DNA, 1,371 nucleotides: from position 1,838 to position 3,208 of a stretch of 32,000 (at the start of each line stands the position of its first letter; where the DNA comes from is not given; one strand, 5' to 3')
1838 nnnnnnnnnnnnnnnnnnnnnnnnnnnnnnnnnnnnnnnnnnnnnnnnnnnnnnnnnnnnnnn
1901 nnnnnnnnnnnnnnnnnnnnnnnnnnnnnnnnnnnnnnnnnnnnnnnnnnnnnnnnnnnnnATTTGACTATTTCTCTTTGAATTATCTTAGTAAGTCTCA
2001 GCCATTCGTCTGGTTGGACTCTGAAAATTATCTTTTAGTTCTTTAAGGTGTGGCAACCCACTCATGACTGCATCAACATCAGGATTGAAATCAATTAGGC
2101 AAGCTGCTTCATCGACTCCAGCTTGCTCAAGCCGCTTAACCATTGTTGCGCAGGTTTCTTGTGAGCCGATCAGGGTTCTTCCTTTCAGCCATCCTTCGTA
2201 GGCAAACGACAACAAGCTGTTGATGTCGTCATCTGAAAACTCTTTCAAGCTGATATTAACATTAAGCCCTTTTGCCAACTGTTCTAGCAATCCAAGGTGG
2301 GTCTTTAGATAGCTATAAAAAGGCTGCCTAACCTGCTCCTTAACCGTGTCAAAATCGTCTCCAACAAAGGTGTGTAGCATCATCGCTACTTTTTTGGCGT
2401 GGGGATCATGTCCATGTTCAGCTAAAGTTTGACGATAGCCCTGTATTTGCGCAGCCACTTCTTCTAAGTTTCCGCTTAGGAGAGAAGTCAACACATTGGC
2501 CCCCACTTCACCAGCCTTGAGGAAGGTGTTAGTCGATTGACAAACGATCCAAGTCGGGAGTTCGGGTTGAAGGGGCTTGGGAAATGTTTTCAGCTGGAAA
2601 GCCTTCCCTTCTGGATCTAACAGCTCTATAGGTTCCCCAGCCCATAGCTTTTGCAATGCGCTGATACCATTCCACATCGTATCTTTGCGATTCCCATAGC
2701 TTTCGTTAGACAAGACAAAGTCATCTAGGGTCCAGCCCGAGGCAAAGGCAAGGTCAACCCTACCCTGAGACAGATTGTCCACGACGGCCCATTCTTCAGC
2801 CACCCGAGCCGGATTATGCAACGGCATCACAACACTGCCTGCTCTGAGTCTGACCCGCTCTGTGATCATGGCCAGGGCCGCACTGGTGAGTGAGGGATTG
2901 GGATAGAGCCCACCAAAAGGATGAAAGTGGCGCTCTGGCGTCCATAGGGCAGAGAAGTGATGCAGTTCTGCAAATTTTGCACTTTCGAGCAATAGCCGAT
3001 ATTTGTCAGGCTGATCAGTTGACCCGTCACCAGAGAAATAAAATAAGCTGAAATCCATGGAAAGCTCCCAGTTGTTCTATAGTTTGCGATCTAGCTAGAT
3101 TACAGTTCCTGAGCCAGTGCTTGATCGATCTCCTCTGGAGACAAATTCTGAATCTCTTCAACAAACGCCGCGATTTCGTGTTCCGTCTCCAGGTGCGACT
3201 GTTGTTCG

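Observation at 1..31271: FAAL-primed hybrid NRPS-PKS assembly line with an accessory-gene set I cannot match to a known pathway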

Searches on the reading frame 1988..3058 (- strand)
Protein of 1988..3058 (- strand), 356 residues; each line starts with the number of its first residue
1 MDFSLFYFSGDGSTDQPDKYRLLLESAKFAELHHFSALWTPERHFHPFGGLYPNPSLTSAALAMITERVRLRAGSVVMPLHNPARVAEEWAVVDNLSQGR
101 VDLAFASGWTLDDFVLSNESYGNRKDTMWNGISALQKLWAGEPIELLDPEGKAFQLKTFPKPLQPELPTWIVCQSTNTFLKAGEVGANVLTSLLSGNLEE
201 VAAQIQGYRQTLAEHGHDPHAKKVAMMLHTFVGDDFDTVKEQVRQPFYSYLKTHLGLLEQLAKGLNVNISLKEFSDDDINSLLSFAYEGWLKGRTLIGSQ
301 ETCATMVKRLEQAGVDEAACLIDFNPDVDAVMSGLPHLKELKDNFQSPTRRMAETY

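Call 9: search_protein_families(library=pfam, proteins=[window:1988-3058:-])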
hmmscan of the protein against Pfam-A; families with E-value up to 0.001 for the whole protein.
window:1988-3058:- (356 aa): 1 family
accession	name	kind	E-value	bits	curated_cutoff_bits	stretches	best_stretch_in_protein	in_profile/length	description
PF00296.26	Bac_luciferase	-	2e-45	155.9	27.9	1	3-317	3-314/314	Luciferase-like monooxygenase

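Call 12: find_encoding_contigs(protein=window:1988-3058:-, flank=10000, max_places=6)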
Protein window:1988-3058:- (356 aa): no gene with exactly this product is on record in the collection.

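Call 15: find_related_loci(query=window:1988-3058:-, collection=genome_contigs, flank=10000)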
Query window:1988-3058:- (356 aa) in genome_contigs; peptide patterns used: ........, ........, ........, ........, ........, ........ (x = any residue, [..] = any of these).
600 stretches matched a pattern (row limit reached: there are more); 527 encode a relative of the query (tblastn E <= 1e-3); the best 80 are kept; 80 distinct loci.
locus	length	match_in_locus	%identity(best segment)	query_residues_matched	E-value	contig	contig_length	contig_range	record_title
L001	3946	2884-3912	64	1-343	1e-161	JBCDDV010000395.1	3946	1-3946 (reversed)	MAG: Cyanobacteria bacterium P01_G01_bin.49 k141_943330_length_3946_cov_8.0079, whole genome shotgun sequence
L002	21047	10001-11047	61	1-349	3e-154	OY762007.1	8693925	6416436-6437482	MAG: uncultured Rivularia sp. isolate bc3217e8-a359-4fa3-9fd5-735ade2a2895 genome assembly, chromosome: 1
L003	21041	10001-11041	60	1-347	1e-151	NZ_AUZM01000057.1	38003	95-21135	Lyngbya aestuarii BL J laest3.contig.56, whole genome shotgun sequence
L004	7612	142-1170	61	1-343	2e-151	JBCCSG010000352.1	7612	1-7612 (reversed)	MAG: Cyanobacteria bacterium P01_D01_bin.50 k141_2149455_length_7612_cov_170.2263, whole genome shotgun sequence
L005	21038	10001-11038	61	1-346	3e-151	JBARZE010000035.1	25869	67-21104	MAG: Microcoleaceae cyanobacterium isolate MFD12149_ilm_asm_bin22 k127_172167, whole genome shotgun sequence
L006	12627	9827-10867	60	1-347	2e-151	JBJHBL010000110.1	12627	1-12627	MAG: Limnoraphis sp. isolate SF2967_J5348.semibin_refined.053 NODE_4700_length_12627_cov_2.171600, whole genome shotgun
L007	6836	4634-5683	60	1-350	2e-151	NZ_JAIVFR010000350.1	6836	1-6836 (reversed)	Nostoc sp. CHAB 5715 NODE_350_length_6836_cov_14.427933, whole genome shotgun sequence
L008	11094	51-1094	60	5-353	2e-150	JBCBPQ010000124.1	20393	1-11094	MAG: Cyanobacteria bacterium J06633_8 k141_704376_length_20393_cov_43.0000, whole genome shotgun sequence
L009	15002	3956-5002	60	1-349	3e-150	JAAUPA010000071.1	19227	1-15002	MAG: Leptolyngbyaceae cyanobacterium CSU_1_4 NODE_778_length_19227_cov_2.65283, whole genome shotgun sequence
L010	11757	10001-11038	61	1-346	7e-150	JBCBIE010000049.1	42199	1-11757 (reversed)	MAG: Cyanobacteria bacterium J06621_8 NODE_287_length_42199_cov_43.285260, whole genome shotgun sequence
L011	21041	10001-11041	60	1-347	1e-148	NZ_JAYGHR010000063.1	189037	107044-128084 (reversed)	Limnoraphis robusta BA-68 BA1 NODE_6_length_189037_cov_20.949230, whole genome shotgun sequence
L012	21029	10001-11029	60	1-343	2e-148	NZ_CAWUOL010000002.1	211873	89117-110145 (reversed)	Nodularia chucula CCY0103 isolate Nodularia chucula CCY 0103 NODE_2_length_211873_cov_207.835052, whole genome shotgun s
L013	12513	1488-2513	61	1-342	3e-148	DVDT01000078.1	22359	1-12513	MAG TPA_asm: Trichormus sp. M33_DOE_039 k141_757920, whole genome shotgun sequence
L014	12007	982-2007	60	1-342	3e-147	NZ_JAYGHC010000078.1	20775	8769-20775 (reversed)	Cronbergia sp. UHCC 0137 00078__length=20775, whole genome shotgun sequence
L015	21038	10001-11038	58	1-346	1e-142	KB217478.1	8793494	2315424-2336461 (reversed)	Calothrix sp. PCC 7103 genomic scaffold Cal7103DRAFT_CPM.6, whole genome shotgun sequence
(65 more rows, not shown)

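Call 57: search_protein_families(library=ncbifam, proteins=[window:1988-3058:-], max_evalue=0.001)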
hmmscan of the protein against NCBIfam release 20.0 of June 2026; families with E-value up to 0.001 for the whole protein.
window:1988-3058:- (356 aa): 24 families
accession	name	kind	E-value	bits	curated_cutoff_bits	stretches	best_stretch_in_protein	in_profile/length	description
TIGR04020.1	seco_metab_LLM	subfamily_domain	1e-146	488.4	244.45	1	3-342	1-341/341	MupA/Atu3671 family FMN-dependent luciferase-like monooxygenase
TIGR03619.1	F420_Rv2161c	subfamily_domain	1.4e-29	103.4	166.9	1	27-241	4-230/247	TIGR03619 family F420-dependent LLM class oxidoreductase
TIGR04027.1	LLM_KPN_01858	hypoth_equivalog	5.1e-24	84.8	412.9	1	14-188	13-180/326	putative FMN-dependent luciferase-like monooxygenase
TIGR03858.1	LLM_2I7G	subfamily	9.4e-20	70.8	462.25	1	20-247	25-252/337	Atu2307/SP_0267 family LLM class monooxygenase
TIGR03571.1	lucif_BA3436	subfamily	6.6e-19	68.3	303.9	1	26-229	36-242/304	TIGR03571 family LLM class oxidoreductase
NF052254.1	luciferase_Alph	exception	1.8e-17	63.6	600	1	23-249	24-248/354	luciferase subunit alpha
TIGR03558.1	oxido_grp_1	subfamily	5.7e-16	58.6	166.95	1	23-260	22-252/325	MsnO8 family LLM class oxidoreductase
TIGR04036.1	LLM_CE1758_fam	subfamily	1.2e-12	47.3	479.1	1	18-248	25-256/355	CE1758 family FMN-dependent luciferase-like monooxygenase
TIGR03621.1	F420_MSMEG_2516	subfamily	1.9e-12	46.9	213.15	1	19-239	12-213/295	TIGR03621 family F420-dependent LLM class oxidoreductase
TIGR04021.1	LLM_DMSO2_sfnG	equivalog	1.5e-11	44.3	382.95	1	25-329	32-335/350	dimethylsulfone monooxygenase SfnG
TIGR03560.1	F420_Rv1855c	subfamily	2.3e-10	40.6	231.4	1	16-220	8-220/227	TIGR03560 family F420-dependent LLM class oxidoreductase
NF002619.0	PRK02271.1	equivalog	6.7e-10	38.8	276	1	22-317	15-302/329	5,10-methylenetetrahydromethanopterin reductase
TIGR03857.1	F420_MSMEG_2249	hypoth_equivalog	1.1e-09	37.9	218.4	1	23-251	16-235/329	TIGR03857 family LLM class F420-dependent oxidoreductase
TIGR03841.1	F420_Rv3093c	subfamily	4.7e-09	36.1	213.65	1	60-320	42-294/298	LLM class F420-dependent oxidoreductase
TIGR04465.1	ArgArg_F420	equivalog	8e-09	35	470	1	23-237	62-277/364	F420-dependent hydroxymycolic acid dehydrogenase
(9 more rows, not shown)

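Call 65: search_solved_structures(query=window:1988-3058:-, max_evalue=0.00001)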
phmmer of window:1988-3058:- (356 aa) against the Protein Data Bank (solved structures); distinct sequences matched with E-value up to 0.00001: 14.
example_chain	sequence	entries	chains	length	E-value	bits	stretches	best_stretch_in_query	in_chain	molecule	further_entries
6ket_A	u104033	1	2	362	2.5e-107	362.2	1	2-349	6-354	PuwE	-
7bip_A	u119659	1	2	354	3.5e-19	72.3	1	21-241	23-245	Luciferase-like monooxygenase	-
8k74_A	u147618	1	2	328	7.6e-19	71.2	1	17-192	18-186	Alkanal monooxygenase alpha chain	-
8cbb_A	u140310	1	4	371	1.1e-17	67.4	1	21-245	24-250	Alkanal monooxygenase alpha chain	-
1brl_A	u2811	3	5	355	1.5e-15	60.4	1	16-334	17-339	BACTERIAL LUCIFERASE | Alkanal monooxygenase alpha chain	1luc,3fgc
2i7g_A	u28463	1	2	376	9.7e-14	54.4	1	19-246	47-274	Monooxygenase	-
9fp4_A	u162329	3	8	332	4.6e-08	35.8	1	23-236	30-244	F420-dependent hydroxymycolic acid dehydrogenase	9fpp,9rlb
1rhc_A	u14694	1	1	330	7.1e-08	35.1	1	23-244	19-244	F420-dependent alcohol dehydrogenase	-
6fri_A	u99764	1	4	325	1.2e-06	31.1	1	31-107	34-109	Alkanal monooxygenase beta chain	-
3rao_A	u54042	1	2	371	1.7e-06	30.6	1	16-206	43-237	Putative Luciferase-like Monooxygenase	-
1brl_B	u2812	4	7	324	8.5e-06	28.3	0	2-107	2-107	BACTERIAL LUCIFERASE | BETA2 LUCIFERASE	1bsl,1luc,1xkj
4us5_A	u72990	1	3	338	8.8e-06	28.2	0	24-114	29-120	LUCIFERASE-LIKE MONOOXYGENASE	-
3fgc_B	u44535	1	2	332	8.9e-06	28.2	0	2-107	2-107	Alkanal monooxygenase beta chain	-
4us5_D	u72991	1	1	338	9e-06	28.2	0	24-114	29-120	LUCIFERASE-LIKE MONOOXYGENASE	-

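Call 69: find_related_loci(query=window:1988-3058:-, collection=metagenome_contigs, flank=10000)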
Query window:1988-3058:- (356 aa) in metagenome_contigs; peptide patterns used: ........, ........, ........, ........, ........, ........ (x = any residue, [..] = any of these).
600 stretches matched a pattern (row limit reached: there are more); 462 encode a relative of the query (tblastn E <= 1e-3); the best 80 are kept; 80 distinct loci.
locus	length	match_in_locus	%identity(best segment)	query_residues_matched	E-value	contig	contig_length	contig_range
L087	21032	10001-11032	65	1-346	1e-155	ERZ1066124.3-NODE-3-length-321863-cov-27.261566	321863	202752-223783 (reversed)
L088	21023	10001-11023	64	1-341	7e-155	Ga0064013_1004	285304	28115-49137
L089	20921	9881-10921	60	1-347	8e-152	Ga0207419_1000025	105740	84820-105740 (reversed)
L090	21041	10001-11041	59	1-347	9e-148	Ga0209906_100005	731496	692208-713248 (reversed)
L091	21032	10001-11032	59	1-344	8e-140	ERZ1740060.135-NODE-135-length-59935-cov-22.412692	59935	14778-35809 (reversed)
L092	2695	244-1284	56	1-346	4e-147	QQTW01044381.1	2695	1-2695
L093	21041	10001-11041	55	1-347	3e-138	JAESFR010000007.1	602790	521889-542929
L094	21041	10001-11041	55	1-346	2e-137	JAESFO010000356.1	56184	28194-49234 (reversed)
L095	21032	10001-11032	59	1-344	8e-134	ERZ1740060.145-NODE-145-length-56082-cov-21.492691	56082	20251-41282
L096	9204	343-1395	56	1-351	1e-132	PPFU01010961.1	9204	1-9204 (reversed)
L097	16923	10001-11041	54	1-347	1e-130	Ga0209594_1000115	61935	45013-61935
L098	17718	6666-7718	53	1-350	3e-124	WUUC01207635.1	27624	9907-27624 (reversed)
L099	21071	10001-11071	52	1-356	4e-123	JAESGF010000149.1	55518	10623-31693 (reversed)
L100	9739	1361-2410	50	1-350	2e-122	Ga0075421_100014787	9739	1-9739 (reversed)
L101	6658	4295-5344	51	1-348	1e-121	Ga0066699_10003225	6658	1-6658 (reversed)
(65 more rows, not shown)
